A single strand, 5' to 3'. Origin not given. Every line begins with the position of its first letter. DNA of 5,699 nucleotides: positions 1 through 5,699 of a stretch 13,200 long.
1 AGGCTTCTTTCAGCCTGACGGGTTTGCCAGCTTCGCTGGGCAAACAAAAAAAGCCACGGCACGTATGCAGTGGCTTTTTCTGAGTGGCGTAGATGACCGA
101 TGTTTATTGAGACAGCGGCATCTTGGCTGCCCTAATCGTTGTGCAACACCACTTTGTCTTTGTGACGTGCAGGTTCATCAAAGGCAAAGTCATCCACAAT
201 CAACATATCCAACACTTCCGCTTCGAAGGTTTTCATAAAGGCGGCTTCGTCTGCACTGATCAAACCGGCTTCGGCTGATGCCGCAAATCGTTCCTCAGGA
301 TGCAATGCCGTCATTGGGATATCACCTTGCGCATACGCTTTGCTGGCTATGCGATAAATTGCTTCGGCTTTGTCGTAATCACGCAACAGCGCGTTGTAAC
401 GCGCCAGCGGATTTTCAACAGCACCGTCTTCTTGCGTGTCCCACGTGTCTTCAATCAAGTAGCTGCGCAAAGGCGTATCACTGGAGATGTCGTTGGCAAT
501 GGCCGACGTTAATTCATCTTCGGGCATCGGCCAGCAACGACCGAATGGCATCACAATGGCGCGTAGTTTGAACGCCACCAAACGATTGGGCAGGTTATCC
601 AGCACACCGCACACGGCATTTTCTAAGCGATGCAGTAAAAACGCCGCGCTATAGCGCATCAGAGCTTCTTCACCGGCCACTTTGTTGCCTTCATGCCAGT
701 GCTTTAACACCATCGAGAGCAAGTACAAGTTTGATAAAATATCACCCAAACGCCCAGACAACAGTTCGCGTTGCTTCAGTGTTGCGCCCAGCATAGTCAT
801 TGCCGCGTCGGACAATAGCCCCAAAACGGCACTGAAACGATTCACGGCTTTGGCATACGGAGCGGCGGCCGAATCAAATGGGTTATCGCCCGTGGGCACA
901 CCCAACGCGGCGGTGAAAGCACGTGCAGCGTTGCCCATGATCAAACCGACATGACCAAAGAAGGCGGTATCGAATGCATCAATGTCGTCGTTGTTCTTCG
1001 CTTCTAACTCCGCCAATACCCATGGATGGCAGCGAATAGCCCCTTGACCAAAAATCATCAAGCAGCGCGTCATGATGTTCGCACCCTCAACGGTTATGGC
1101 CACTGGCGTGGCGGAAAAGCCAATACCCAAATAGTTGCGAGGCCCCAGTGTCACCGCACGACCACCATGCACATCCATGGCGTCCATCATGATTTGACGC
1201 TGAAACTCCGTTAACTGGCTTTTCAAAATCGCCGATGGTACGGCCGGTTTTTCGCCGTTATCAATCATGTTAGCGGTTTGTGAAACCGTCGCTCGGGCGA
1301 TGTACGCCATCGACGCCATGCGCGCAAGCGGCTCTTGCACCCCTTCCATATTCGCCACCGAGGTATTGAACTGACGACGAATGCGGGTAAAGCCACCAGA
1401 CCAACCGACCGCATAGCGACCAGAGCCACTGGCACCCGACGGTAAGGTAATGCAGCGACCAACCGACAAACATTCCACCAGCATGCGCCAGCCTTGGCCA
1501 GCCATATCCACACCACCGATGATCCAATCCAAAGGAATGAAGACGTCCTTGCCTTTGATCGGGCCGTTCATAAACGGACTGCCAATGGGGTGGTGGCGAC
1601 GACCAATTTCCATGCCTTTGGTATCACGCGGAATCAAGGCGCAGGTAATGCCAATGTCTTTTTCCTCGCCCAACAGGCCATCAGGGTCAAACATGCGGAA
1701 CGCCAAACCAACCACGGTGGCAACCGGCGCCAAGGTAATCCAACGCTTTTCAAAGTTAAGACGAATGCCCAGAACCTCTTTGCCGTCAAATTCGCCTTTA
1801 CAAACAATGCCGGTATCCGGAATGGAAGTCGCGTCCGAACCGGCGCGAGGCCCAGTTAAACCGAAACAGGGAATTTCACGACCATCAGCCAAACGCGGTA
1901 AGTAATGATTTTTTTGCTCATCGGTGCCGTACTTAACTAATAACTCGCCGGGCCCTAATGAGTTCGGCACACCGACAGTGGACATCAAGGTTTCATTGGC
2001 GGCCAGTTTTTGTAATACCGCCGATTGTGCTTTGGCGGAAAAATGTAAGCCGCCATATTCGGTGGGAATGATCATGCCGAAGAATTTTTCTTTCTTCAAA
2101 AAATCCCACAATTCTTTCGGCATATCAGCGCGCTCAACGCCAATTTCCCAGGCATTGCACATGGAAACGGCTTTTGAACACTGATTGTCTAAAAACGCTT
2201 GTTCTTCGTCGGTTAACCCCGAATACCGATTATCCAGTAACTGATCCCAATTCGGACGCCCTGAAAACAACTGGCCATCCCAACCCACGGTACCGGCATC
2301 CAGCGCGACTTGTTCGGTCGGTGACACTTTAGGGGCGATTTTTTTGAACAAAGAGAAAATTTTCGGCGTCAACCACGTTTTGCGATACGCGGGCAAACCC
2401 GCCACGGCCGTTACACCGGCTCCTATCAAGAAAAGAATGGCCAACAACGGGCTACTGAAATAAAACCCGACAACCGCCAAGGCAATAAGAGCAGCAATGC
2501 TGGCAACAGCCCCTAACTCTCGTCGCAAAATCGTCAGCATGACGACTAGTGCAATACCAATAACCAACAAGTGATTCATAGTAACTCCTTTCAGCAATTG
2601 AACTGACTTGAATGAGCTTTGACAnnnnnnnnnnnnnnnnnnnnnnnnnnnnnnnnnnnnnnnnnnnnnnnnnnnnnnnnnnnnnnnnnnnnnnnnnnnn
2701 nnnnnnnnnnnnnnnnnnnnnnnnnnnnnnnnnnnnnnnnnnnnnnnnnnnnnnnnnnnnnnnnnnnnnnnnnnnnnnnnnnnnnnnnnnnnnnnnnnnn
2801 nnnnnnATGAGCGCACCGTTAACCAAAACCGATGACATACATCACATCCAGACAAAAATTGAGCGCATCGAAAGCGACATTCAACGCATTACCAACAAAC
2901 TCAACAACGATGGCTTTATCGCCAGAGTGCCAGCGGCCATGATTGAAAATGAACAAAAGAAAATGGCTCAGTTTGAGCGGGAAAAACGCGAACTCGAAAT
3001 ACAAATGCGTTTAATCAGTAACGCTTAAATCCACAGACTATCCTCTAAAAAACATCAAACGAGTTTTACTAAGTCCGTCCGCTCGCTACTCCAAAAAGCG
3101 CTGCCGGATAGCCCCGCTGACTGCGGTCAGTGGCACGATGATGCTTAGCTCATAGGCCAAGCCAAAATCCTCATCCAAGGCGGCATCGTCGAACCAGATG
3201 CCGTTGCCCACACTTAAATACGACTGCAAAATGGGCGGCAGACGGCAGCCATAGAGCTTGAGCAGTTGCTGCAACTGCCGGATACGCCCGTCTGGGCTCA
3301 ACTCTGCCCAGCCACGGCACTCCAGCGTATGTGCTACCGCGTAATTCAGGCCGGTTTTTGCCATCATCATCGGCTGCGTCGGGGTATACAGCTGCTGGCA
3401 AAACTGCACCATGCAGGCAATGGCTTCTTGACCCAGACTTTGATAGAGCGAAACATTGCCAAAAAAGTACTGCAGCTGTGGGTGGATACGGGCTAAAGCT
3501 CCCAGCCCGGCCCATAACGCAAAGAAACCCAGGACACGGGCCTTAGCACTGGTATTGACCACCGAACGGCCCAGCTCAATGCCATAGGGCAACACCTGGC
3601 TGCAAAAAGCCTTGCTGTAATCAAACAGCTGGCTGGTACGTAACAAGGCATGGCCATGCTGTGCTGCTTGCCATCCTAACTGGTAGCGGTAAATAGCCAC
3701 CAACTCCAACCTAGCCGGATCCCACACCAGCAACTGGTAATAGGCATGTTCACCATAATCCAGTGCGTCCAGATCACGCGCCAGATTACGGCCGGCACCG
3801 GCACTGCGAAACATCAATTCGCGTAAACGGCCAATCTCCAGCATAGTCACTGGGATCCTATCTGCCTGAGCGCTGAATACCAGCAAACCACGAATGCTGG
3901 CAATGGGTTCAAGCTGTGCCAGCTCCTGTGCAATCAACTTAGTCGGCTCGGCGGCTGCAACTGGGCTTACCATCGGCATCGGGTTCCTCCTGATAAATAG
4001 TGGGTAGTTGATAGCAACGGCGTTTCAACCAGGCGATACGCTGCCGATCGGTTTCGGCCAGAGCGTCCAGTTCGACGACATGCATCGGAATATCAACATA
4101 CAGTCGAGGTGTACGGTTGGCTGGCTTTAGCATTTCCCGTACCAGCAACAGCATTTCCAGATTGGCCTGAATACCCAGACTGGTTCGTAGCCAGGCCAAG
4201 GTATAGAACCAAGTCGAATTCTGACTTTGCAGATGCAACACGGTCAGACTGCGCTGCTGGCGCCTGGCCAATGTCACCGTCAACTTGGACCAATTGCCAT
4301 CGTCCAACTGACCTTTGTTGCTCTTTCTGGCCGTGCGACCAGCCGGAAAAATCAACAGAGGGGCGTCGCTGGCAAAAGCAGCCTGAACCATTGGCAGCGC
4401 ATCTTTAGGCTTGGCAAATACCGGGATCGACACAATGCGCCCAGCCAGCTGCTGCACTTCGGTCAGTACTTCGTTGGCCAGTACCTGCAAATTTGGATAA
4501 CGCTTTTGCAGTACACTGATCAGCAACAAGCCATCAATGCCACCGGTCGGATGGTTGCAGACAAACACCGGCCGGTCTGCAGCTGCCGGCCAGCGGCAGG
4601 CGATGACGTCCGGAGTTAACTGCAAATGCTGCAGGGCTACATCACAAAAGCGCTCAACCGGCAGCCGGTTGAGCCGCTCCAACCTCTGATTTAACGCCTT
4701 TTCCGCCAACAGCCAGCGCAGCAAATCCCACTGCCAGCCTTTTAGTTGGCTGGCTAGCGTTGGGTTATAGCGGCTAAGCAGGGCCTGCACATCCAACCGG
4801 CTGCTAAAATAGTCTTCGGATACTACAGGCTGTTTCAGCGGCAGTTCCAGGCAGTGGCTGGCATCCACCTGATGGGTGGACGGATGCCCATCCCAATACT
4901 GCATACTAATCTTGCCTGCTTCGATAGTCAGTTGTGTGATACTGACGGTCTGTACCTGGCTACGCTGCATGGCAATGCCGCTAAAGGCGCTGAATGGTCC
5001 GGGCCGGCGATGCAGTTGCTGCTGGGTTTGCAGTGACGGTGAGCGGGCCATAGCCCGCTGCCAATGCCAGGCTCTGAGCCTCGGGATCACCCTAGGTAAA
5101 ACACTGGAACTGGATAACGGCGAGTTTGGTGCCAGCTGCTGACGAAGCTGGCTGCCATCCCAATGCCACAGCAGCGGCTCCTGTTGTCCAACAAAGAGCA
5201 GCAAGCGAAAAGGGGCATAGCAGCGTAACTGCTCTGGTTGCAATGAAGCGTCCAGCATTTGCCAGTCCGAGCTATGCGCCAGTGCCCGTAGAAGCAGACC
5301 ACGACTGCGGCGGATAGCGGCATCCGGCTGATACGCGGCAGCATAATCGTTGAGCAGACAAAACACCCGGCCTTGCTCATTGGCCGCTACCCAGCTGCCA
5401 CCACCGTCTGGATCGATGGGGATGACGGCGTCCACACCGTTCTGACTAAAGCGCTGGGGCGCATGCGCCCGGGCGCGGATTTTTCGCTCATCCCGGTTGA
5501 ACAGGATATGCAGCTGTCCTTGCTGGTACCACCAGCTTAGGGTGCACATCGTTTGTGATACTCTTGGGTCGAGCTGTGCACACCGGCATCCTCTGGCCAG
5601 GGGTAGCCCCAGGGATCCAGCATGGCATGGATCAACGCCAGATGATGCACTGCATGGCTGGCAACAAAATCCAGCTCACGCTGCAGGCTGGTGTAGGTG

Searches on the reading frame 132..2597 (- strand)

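Call 4: search_protein_families(library=pfam, proteins=[window:132-2597:-])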
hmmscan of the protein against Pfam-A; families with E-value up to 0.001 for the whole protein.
window:132-2597:- (821 aa): 4 families
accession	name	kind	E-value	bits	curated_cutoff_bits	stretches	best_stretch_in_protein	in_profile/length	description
PF09317.16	ACDH_C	-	6.8e-73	246.2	25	1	521-804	1-284/284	Acyl-CoA dehydrogenase, C-terminal, bacterial type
PF02771.21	Acyl-CoA_dh_N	-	1.9e-17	64.1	22.9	1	147-239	23-112/113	Acyl-CoA dehydrogenase, N-terminal domain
PF00441.29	Acyl-CoA_dh_1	-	1.2e-15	58.4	22.4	1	367-484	1-117/150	Acyl-CoA dehydrogenase, C-terminal domain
PF02770.24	Acyl-CoA_dh_M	-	9.9e-11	42.1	33.3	1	244-343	1-87/97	Acyl-CoA dehydrogenase, middle domain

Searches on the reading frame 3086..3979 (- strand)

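Call 4: search_protein_families(library=pfam, proteins=[window:3086-3979:-])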
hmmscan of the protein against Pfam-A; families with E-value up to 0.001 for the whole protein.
window:3086-3979:- (297 aa): 1 family
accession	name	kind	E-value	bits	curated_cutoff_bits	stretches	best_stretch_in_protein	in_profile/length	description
PF13444.12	Acetyltransf_5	-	1e-07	33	22.4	1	52-146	1-92/102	Acetyltransferase (GNAT) domain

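Call 13: search_protein_families(library=ncbifam, proteins=[window:3086-3979:-], max_evalue=0.01)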
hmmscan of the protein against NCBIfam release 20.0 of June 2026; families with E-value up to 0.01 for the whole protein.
window:3086-3979:- (297 aa): 2 families
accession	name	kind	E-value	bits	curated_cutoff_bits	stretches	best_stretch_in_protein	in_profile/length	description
NF053696.1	GlyAclTfGlsBBct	equivalog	9e-50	169.5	300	1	34-296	31-301/303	glycine N(alpha)-acyltransferase GlsB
NF052615.1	orn_lipid_OlsF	equivalog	2.3e-44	151.9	620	1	5-296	277-569/570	bifunctional ornithine lipid synthase OlsF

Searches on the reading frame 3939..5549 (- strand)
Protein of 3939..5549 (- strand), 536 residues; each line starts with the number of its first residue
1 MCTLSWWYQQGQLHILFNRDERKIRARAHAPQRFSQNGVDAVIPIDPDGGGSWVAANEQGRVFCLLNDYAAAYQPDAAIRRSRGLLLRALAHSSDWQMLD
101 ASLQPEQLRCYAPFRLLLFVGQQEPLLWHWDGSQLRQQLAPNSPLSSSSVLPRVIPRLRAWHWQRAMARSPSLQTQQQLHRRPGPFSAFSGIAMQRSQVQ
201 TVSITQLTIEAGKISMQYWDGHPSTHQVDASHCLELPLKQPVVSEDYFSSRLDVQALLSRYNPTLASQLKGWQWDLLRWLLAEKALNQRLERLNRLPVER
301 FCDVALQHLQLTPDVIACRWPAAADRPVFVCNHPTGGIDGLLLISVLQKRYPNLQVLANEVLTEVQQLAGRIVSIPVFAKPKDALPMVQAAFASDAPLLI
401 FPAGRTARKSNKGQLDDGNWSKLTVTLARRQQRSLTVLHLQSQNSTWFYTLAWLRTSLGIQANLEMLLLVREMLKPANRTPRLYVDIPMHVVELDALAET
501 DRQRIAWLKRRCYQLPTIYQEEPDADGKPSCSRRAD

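Call 4: search_protein_families(library=pfam, proteins=[window:3939-5549:-])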
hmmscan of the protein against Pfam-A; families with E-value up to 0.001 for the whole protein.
window:3939-5549:- (536 aa): 3 families
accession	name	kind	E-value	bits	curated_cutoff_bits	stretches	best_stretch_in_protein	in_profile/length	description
PF19576.4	Acyltransf_2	-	5.2e-30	104.7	27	1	257-515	2-259/266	Acyltransferase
PF05742.17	TANGO2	-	6e-09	36.8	22.6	1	1-142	1-149/257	Transport and Golgi organisation 2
PF01553.26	Acyltransferase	-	0.00062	20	23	0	326-414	15-110/132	Acyltransferase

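Call 13: search_protein_families(library=ncbifam, proteins=[window:3939-5549:-], max_evalue=0.01)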
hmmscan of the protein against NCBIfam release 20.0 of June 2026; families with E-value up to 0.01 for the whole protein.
window:3939-5549:- (536 aa): 2 families
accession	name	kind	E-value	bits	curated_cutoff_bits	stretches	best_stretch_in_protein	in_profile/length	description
NF053697.1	LyGlyAclTfGlsABct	equivalog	6.3e-47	160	260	1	252-515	2-267/267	lyso-glycine lipid O-acyltransferase GlsA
NF052615.1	orn_lipid_OlsF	equivalog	4.3e-32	111.4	620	1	253-516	3-266/570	bifunctional ornithine lipid synthase OlsF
